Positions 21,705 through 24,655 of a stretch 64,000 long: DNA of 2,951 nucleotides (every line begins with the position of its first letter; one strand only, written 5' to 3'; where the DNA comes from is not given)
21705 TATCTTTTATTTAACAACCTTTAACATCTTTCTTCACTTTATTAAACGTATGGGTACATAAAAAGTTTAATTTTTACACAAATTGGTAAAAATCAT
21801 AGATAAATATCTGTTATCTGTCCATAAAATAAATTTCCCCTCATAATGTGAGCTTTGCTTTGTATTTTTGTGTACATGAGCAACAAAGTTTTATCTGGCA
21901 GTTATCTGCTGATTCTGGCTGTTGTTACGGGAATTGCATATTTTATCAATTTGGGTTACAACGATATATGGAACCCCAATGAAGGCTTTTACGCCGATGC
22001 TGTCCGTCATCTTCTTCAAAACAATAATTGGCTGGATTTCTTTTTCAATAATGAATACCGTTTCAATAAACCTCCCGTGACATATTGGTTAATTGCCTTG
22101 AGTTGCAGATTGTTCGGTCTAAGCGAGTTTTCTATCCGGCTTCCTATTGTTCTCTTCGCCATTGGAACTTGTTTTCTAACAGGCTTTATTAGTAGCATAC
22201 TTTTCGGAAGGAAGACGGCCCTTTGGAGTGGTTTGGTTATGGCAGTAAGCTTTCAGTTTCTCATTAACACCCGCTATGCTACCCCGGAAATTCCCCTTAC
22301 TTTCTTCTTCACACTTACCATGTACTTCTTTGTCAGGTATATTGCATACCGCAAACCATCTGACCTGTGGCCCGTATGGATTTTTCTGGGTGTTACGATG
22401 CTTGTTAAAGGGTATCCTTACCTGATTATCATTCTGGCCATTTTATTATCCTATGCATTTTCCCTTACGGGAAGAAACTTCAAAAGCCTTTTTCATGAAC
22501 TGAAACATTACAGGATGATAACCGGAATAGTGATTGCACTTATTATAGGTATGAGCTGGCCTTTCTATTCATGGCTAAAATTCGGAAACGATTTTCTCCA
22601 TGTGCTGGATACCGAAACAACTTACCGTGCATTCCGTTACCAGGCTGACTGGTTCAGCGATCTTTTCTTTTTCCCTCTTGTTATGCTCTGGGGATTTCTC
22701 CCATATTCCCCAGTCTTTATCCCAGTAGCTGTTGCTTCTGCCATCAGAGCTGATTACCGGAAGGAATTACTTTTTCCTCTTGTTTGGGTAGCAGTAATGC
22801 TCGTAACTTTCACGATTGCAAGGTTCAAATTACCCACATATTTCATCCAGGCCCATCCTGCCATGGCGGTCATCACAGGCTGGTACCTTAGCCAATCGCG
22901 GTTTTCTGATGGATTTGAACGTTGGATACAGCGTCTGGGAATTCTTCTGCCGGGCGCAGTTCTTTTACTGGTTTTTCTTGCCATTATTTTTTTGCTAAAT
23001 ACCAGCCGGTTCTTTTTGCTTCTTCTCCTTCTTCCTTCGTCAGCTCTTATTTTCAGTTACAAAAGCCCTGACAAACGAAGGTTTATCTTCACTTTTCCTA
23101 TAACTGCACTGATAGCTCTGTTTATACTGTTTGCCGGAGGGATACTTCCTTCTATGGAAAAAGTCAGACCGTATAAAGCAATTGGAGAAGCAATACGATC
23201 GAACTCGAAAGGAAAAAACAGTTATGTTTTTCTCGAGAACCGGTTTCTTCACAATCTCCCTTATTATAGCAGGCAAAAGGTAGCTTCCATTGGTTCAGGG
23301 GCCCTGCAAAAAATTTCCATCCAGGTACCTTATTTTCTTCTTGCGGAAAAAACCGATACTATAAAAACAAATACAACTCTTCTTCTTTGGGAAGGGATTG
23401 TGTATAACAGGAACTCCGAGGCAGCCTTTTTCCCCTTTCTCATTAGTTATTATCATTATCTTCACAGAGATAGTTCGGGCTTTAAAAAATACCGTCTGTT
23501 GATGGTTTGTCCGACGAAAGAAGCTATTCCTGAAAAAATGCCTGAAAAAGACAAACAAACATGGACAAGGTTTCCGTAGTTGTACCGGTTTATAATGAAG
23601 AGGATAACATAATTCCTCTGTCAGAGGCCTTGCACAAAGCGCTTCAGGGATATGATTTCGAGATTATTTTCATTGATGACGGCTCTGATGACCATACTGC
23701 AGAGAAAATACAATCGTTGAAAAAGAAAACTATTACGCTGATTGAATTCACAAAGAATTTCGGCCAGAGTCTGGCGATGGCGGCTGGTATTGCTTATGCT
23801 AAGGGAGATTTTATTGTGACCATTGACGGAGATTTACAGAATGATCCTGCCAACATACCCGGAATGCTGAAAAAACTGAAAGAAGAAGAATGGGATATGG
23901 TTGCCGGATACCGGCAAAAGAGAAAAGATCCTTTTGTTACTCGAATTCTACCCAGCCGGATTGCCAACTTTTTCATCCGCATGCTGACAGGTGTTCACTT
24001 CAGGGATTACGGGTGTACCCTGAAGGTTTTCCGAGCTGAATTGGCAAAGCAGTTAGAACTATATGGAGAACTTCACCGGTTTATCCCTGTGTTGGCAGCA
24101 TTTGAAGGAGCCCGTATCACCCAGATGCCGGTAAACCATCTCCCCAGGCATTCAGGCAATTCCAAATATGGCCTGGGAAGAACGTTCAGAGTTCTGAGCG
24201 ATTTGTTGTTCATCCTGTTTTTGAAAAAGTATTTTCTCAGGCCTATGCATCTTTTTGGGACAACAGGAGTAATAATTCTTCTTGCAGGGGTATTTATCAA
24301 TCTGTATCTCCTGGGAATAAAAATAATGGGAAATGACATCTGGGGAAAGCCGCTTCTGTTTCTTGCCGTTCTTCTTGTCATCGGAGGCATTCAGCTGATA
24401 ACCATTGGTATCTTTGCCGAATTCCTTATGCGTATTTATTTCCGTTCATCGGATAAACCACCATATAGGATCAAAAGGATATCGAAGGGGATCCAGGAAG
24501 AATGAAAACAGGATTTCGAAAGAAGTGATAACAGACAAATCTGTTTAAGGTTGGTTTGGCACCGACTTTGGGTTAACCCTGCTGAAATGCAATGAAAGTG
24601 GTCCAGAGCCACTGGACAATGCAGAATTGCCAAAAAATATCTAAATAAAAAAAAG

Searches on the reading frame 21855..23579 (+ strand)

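Call 37: search_protein_families(library=pfam, proteins=[window:21855-23579:+], max_evalue=0.001)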
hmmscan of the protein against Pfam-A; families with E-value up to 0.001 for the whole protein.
window:21855-23579:+ (574 aa): 2 families
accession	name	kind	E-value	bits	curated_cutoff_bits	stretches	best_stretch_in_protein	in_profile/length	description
PF13231.12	PMT_2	-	3.5e-19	70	26.1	1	71-230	1-155/160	Dolichyl-phosphate-mannose-protein mannosyltransferase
PF02366.24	PMT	-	1.2e-15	58.1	22.7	1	17-229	4-224/245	Dolichyl-phosphate-mannose-protein mannosyltransferase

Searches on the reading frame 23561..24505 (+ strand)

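Call 37: search_protein_families(library=pfam, proteins=[window:23561-24505:+], max_evalue=0.001)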
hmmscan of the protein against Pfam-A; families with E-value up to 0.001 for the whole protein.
window:23561-24505:+ (314 aa): 3 families
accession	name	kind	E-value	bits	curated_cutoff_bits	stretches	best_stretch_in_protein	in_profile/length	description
PF00535.33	Glycos_transf_2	-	1.4e-31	110.1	23.3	1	5-164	1-166/168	Glycosyl transferase family 2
PF10111.15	Glyco_tranf_2_2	-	1.8e-09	37.9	27.3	1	5-104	1-104/276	Glycosyltransferase like family 2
PF13641.12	Glyco_tranf_2_3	-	3.5e-07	30.9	27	1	4-119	3-124/230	Glycosyltransferase like family 2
